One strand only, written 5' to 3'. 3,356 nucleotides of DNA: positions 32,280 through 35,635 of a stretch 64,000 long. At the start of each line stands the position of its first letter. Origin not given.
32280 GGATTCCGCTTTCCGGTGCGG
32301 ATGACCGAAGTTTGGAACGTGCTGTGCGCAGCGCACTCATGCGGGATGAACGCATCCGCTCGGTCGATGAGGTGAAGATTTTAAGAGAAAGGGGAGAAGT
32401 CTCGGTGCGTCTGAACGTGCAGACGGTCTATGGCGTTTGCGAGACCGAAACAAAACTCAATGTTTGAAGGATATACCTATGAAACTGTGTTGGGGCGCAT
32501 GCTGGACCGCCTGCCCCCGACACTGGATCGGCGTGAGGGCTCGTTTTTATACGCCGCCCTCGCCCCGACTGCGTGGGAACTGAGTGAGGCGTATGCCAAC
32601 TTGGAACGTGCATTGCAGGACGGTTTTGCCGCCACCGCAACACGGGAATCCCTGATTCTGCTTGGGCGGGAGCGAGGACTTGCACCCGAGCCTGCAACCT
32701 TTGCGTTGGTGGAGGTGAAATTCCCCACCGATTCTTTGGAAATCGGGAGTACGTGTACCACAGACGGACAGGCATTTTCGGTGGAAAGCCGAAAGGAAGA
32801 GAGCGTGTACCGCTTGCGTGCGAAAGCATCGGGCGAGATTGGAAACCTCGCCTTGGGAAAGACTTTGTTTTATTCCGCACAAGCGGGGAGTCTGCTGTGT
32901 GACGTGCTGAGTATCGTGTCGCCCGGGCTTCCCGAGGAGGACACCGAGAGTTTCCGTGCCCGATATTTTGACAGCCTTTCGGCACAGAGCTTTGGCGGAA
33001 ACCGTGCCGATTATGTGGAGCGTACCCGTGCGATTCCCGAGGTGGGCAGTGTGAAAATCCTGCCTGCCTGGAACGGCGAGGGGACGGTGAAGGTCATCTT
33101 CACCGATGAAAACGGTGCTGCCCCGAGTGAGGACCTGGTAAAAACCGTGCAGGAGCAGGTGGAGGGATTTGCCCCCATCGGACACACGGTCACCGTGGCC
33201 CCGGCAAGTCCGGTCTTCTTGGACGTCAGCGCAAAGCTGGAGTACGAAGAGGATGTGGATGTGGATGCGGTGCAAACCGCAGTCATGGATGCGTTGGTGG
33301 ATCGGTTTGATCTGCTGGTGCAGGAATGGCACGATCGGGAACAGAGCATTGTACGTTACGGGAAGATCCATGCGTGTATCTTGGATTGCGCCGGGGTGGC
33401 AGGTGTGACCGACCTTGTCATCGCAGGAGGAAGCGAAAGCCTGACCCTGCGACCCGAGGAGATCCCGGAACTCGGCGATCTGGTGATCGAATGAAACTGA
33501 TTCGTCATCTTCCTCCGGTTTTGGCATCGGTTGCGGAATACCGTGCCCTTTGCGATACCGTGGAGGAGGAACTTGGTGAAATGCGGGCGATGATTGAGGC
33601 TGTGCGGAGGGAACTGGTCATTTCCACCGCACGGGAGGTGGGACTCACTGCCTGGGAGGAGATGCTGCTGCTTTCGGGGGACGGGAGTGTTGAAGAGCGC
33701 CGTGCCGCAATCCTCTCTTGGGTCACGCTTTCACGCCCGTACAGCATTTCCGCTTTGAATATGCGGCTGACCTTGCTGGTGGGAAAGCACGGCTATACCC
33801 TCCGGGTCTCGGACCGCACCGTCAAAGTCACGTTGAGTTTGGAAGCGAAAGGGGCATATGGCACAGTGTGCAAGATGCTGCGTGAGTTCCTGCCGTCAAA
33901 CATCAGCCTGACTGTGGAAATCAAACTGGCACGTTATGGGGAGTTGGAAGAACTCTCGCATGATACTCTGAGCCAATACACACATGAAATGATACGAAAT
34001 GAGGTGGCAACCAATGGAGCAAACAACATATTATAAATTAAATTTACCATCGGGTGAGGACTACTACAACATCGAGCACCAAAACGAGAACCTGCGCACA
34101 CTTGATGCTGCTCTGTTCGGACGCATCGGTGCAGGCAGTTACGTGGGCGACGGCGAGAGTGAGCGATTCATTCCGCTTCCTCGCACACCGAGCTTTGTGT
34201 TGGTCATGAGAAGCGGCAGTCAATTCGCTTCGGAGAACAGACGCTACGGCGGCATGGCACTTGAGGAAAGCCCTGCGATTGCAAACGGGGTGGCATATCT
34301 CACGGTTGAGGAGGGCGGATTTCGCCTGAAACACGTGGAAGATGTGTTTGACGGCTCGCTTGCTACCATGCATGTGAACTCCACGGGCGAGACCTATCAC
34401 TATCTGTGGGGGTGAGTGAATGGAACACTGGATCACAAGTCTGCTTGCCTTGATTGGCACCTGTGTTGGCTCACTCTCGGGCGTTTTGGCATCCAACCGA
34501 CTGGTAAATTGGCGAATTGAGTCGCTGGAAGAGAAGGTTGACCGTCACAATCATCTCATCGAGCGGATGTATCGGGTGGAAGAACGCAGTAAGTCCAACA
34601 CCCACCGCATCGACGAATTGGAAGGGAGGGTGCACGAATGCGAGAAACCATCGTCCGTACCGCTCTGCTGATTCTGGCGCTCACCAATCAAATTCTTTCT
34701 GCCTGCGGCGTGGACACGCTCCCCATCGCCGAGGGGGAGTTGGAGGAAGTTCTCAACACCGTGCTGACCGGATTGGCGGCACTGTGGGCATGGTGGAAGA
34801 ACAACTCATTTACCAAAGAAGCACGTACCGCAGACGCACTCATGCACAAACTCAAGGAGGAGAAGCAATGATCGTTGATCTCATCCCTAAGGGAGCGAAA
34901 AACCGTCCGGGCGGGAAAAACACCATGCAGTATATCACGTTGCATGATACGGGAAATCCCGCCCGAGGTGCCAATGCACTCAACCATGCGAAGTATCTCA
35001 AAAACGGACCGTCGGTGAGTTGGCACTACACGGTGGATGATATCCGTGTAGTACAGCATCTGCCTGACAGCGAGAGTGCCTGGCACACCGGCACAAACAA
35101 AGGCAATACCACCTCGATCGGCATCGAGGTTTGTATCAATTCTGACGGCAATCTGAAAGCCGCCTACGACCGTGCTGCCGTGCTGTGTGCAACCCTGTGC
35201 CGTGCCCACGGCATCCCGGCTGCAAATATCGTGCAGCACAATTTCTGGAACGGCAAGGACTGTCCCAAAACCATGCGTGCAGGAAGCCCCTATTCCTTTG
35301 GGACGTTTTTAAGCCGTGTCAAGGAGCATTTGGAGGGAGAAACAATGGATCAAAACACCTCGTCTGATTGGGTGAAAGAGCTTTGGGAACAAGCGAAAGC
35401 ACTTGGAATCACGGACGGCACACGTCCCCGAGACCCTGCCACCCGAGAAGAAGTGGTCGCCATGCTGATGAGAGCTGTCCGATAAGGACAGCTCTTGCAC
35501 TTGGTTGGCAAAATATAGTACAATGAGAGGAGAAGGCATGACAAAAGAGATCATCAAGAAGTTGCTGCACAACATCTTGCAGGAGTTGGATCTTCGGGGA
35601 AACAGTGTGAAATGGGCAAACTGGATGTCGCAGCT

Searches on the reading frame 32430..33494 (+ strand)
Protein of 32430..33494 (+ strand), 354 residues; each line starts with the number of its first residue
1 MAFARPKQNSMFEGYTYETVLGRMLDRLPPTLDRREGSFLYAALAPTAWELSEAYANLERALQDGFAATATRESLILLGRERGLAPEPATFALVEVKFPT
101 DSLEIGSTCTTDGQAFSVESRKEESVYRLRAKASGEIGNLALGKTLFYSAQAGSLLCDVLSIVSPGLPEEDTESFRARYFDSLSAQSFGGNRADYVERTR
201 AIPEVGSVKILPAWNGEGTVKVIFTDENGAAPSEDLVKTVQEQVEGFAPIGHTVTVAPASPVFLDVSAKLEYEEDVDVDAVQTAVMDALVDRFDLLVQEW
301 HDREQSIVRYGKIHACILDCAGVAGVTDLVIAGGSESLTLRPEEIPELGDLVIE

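Call 78: search_protein_families(library=pfam, proteins=[window:32430-33494:+], max_evalue=0.001)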
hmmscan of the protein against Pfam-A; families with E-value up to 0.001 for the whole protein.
window:32430-33494:+ (354 aa): 1 family
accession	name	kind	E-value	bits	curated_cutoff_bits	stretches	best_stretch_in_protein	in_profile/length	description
PF04865.19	Baseplate_J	-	6.5e-43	147.3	21.1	1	72-291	2-235/255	Baseplate J-like protein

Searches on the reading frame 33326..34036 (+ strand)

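Call 78: search_protein_families(library=pfam, proteins=[window:33326-34036:+], max_evalue=0.001)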
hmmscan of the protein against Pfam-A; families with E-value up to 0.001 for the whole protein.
window:33326-34036:+ (236 aa): 1 family
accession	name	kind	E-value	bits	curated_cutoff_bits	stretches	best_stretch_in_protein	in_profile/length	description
PF10076.14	Phage_Mu_Gp48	-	2e-14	54.1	37.4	1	57-190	2-140/150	Bacteriophage Mu-like, Gp48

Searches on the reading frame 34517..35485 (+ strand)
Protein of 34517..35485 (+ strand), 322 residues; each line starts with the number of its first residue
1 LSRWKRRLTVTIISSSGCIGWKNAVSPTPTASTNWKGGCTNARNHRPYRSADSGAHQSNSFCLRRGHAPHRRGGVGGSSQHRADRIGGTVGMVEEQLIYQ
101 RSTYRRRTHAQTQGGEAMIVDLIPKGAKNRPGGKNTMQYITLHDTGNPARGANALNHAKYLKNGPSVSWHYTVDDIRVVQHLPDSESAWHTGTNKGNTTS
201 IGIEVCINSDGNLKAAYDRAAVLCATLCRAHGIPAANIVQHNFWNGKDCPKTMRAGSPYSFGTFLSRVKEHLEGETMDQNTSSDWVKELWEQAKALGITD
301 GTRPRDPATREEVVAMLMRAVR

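Call 78: search_protein_families(library=pfam, proteins=[window:34517-35485:+], max_evalue=0.001)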
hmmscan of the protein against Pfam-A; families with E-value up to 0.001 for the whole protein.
window:34517-35485:+ (322 aa): 1 family
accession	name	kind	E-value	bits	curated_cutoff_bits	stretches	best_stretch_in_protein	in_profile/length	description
PF01510.30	Amidase_2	-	6.4e-27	94.9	26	1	135-251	3-130/131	N-acetylmuramoyl-L-alanine amidase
